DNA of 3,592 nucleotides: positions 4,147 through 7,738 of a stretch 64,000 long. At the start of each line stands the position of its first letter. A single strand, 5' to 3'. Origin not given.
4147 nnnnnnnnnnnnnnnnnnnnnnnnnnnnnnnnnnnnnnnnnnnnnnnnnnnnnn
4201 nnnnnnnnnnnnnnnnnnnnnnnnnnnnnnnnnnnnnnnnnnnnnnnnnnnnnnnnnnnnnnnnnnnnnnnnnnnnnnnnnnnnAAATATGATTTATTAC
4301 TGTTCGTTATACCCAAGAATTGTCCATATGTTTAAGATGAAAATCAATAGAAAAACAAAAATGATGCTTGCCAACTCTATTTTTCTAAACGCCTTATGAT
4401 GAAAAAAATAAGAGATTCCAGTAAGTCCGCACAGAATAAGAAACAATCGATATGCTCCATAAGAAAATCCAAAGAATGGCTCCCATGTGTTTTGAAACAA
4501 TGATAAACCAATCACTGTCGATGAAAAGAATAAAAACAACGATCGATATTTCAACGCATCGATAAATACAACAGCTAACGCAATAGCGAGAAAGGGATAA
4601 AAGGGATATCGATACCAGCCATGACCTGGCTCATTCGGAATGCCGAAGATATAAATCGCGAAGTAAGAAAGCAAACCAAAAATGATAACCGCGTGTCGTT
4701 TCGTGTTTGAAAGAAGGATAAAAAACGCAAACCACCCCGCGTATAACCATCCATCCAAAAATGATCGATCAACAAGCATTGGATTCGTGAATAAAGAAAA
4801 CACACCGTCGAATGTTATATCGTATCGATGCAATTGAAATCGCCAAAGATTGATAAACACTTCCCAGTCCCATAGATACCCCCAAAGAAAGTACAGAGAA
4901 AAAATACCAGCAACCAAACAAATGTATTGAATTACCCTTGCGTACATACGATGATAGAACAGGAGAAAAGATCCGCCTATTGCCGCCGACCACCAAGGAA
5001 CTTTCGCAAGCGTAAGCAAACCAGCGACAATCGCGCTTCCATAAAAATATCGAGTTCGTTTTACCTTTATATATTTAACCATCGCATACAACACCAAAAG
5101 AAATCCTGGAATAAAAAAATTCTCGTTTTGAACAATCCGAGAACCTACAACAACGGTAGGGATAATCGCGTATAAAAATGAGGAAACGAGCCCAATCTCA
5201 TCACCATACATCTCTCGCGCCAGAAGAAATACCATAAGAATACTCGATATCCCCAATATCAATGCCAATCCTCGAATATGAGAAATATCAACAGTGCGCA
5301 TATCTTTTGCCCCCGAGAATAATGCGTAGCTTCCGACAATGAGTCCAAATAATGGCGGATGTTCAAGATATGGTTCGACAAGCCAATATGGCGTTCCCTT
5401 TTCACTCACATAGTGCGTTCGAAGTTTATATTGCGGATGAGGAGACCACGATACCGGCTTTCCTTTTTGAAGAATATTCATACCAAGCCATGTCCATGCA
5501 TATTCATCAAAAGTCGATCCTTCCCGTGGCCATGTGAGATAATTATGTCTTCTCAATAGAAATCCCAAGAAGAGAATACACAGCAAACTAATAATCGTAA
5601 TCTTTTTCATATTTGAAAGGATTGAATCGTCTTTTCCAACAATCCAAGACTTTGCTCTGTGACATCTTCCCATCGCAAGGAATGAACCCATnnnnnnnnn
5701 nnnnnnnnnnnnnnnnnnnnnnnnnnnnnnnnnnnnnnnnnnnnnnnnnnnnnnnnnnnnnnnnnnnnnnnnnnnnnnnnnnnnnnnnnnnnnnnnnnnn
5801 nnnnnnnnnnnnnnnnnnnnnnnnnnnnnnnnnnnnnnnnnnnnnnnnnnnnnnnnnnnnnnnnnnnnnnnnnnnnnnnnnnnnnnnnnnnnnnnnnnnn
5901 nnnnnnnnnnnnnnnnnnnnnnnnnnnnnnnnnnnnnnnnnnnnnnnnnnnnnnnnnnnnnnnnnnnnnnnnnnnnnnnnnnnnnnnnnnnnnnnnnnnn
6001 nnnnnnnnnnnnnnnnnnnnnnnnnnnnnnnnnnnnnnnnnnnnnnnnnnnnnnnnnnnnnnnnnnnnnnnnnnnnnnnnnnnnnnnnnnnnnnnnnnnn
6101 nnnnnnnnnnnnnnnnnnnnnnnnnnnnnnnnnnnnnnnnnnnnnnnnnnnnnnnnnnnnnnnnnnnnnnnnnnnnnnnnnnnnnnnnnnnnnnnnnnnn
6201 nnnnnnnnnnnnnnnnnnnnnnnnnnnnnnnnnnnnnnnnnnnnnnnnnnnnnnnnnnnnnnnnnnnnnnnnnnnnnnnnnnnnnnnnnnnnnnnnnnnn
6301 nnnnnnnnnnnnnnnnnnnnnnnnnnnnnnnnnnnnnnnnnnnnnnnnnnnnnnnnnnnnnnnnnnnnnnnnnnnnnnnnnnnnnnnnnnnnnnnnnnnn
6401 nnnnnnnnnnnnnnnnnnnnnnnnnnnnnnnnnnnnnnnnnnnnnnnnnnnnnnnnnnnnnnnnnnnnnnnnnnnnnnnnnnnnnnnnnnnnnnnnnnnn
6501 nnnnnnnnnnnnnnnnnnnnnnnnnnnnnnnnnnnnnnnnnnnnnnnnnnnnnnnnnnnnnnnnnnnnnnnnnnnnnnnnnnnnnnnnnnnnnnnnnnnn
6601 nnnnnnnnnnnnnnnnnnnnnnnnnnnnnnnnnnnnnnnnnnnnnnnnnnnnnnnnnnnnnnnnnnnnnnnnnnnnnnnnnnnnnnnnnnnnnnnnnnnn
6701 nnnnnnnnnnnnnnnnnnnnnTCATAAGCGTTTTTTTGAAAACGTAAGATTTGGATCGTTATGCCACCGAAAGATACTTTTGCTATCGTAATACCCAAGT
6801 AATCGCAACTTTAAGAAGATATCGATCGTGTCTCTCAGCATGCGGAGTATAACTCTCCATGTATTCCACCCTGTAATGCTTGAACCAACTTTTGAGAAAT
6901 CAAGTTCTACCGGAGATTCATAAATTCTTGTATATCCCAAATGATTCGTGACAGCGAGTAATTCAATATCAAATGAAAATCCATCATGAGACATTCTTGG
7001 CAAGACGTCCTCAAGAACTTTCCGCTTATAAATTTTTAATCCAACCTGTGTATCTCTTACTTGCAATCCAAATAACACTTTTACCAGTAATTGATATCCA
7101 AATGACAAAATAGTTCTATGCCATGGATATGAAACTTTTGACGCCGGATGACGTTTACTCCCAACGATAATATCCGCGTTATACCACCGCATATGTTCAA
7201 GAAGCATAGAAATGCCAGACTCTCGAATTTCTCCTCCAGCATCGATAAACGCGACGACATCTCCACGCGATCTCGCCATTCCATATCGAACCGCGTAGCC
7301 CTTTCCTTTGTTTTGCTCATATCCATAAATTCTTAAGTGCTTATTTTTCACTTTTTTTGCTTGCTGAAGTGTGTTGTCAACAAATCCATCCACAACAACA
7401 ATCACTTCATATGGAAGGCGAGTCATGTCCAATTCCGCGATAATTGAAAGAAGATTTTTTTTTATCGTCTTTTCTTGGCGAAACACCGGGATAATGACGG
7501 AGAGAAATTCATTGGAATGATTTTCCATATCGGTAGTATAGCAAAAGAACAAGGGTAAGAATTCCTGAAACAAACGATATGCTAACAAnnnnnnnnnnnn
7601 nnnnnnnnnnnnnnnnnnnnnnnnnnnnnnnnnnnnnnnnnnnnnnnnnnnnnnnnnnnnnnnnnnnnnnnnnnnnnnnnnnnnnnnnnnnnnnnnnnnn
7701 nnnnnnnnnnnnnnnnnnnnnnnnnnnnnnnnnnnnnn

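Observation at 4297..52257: Very large array of about 22 GT-C-like polytopic membrane glycosyltransferase genes within 48 kb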

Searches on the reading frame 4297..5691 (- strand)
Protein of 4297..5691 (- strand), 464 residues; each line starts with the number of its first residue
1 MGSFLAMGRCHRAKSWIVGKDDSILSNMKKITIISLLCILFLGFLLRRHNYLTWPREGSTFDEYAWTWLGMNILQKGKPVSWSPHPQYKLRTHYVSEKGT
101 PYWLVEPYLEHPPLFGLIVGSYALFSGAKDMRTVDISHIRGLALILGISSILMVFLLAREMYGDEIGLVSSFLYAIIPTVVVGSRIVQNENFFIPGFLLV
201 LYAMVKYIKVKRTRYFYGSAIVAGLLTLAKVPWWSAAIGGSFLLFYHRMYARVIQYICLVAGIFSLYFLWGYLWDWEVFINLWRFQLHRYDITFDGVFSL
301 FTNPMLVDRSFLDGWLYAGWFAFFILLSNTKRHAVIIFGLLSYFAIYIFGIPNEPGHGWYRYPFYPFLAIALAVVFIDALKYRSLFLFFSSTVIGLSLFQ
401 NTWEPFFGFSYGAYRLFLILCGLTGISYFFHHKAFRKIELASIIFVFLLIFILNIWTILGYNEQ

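Call 4: search_protein_families(library=pfam, max_evalue=0.01, proteins=[window:4297-5691:-])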
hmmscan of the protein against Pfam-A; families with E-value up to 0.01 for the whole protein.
window:4297-5691:- (464 aa): 1 family
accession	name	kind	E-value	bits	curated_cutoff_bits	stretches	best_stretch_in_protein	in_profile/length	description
PF13231.12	PMT_2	-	3.1e-14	53.9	26.1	1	134-264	19-152/160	Dolichyl-phosphate-mannose-protein mannosyltransferase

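Call 18: search_protein_families(library=ncbifam, max_evalue=0.01, proteins=[window:4297-5691:-])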
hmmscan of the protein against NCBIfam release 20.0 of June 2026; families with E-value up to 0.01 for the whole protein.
window:4297-5691:- (464 aa): 1 family
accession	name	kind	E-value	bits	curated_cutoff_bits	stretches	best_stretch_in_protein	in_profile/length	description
TIGR03663.1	TIGR03663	subfamily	1.1e-05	24.6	126.25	1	139-229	73-162/435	flippase activity-associated protein Agl23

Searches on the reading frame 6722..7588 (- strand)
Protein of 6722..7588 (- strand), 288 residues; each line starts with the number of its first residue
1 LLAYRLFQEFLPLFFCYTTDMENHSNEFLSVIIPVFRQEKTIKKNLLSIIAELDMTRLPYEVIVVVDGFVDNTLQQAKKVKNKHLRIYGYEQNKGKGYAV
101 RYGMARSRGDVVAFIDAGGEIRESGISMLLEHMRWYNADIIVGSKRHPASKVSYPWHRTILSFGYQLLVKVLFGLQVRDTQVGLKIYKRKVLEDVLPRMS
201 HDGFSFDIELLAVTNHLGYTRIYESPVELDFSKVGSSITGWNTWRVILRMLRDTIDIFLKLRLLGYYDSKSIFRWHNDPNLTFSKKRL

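Call 6: search_protein_families(library=pfam, max_evalue=0.01, proteins=[window:6722-7588:-])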
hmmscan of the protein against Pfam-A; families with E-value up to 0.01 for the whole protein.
window:6722-7588:- (288 aa): 3 families
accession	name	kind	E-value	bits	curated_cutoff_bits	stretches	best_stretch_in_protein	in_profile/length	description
PF00535.33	Glycos_transf_2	-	2.4e-26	93.1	23.3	1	30-195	1-167/168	Glycosyl transferase family 2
PF10111.15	Glyco_tranf_2_2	-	6.7e-05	23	27.3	1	30-117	1-90/276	Glycosyltransferase like family 2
PF13641.12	Glyco_tranf_2_3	-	0.0011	19.5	27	1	29-117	3-95/230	Glycosyltransferase like family 2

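Call 17: search_protein_families(library=ncbifam, max_evalue=0.001, proteins=[window:6722-7588:-])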
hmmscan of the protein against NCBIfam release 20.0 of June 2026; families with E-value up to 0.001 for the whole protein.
window:6722-7588:- (288 aa): 19 families
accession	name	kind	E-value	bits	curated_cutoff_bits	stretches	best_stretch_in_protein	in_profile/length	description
NF058614.1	PPMAGASynPpgS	equivalog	4.9e-13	49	370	1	31-233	4-200/226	polyprenyl-phospho-N-acetylgalactosaminyl synthase PpgS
TIGR03937.1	PgaC_IcaA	equivalog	1.4e-12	47.3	422.3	1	19-134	37-151/407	poly-beta-1,6-N-acetyl-D-glucosamine synthase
NF007482.0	PRK10073.1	equivalog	6.3e-12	45.1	423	1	25-134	4-111/334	glycosyltransferase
NF010496.0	PRK13915.1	equivalog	1e-10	41.2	262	1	23-117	27-125/307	glucosyl-3-phosphoglycerate synthase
NF047588.1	GlcsyltransPgfSStrep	equivalog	1.4e-10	40.9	500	1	29-200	3-172/308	glycosyltransferase PgfS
NF041875.1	EPS_EpsD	equivalog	4.3e-10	39.5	370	1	29-157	1-129/325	exopolysaccharide biosynthesis glycosyltransferase EpsD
TIGR04182.1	glyco_TIGR04182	equivalog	6.2e-09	35.7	325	1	30-227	3-188/293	S-layer glycoprotein N-glycosyltransferase AglJ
TIGR03965.1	mycofact_glyco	equivalog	7.8e-09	34.9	280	1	20-130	67-176/467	mycofactocin biosynthesis glycosyltransferase MftF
TIGR04283.1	glyco_like_mftF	equivalog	1.5e-08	34.5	182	1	29-133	1-97/221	TIGR04283 family arsenosugar biosynthesis glycosyltransferase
NF007986.1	PRK10714.1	equivalog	2.9e-08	33.1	529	1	28-203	7-178/316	undecaprenyl-phosphate 4-deoxy-4-formamido-L-arabinose transferase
NF047683.1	TeichurnBiosyTuaG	equivalog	1.4e-07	31.4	400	1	25-134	4-112/252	teichuronic acid biosynthesis protein TuaG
NF038302.1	EPS_HpsE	equivalog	1.5e-07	30.7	300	1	29-118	3-96/307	hormogonium polysaccharide biosynthesis glycosyltransferase HpsE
NF041391.1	DPhHxTase_Halo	equivalog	7.1e-07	28.4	375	1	50-229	14-183/213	dolichyl-phosphate hexose transferase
NF050050.1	ProtGlycPglI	equivalog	4.5e-06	26.2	500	1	28-133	3-108/306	GalNAc(5)-diNAcBac-PP-undecaprenol beta-1,3-glucosyltransferase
TIGR03111.1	glyc2_xrt_Gpos1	hypoth_equivalog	1.4e-05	24.1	363.95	1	29-132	51-155/439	TIGR03111 family XrtG-associated glycosyltransferase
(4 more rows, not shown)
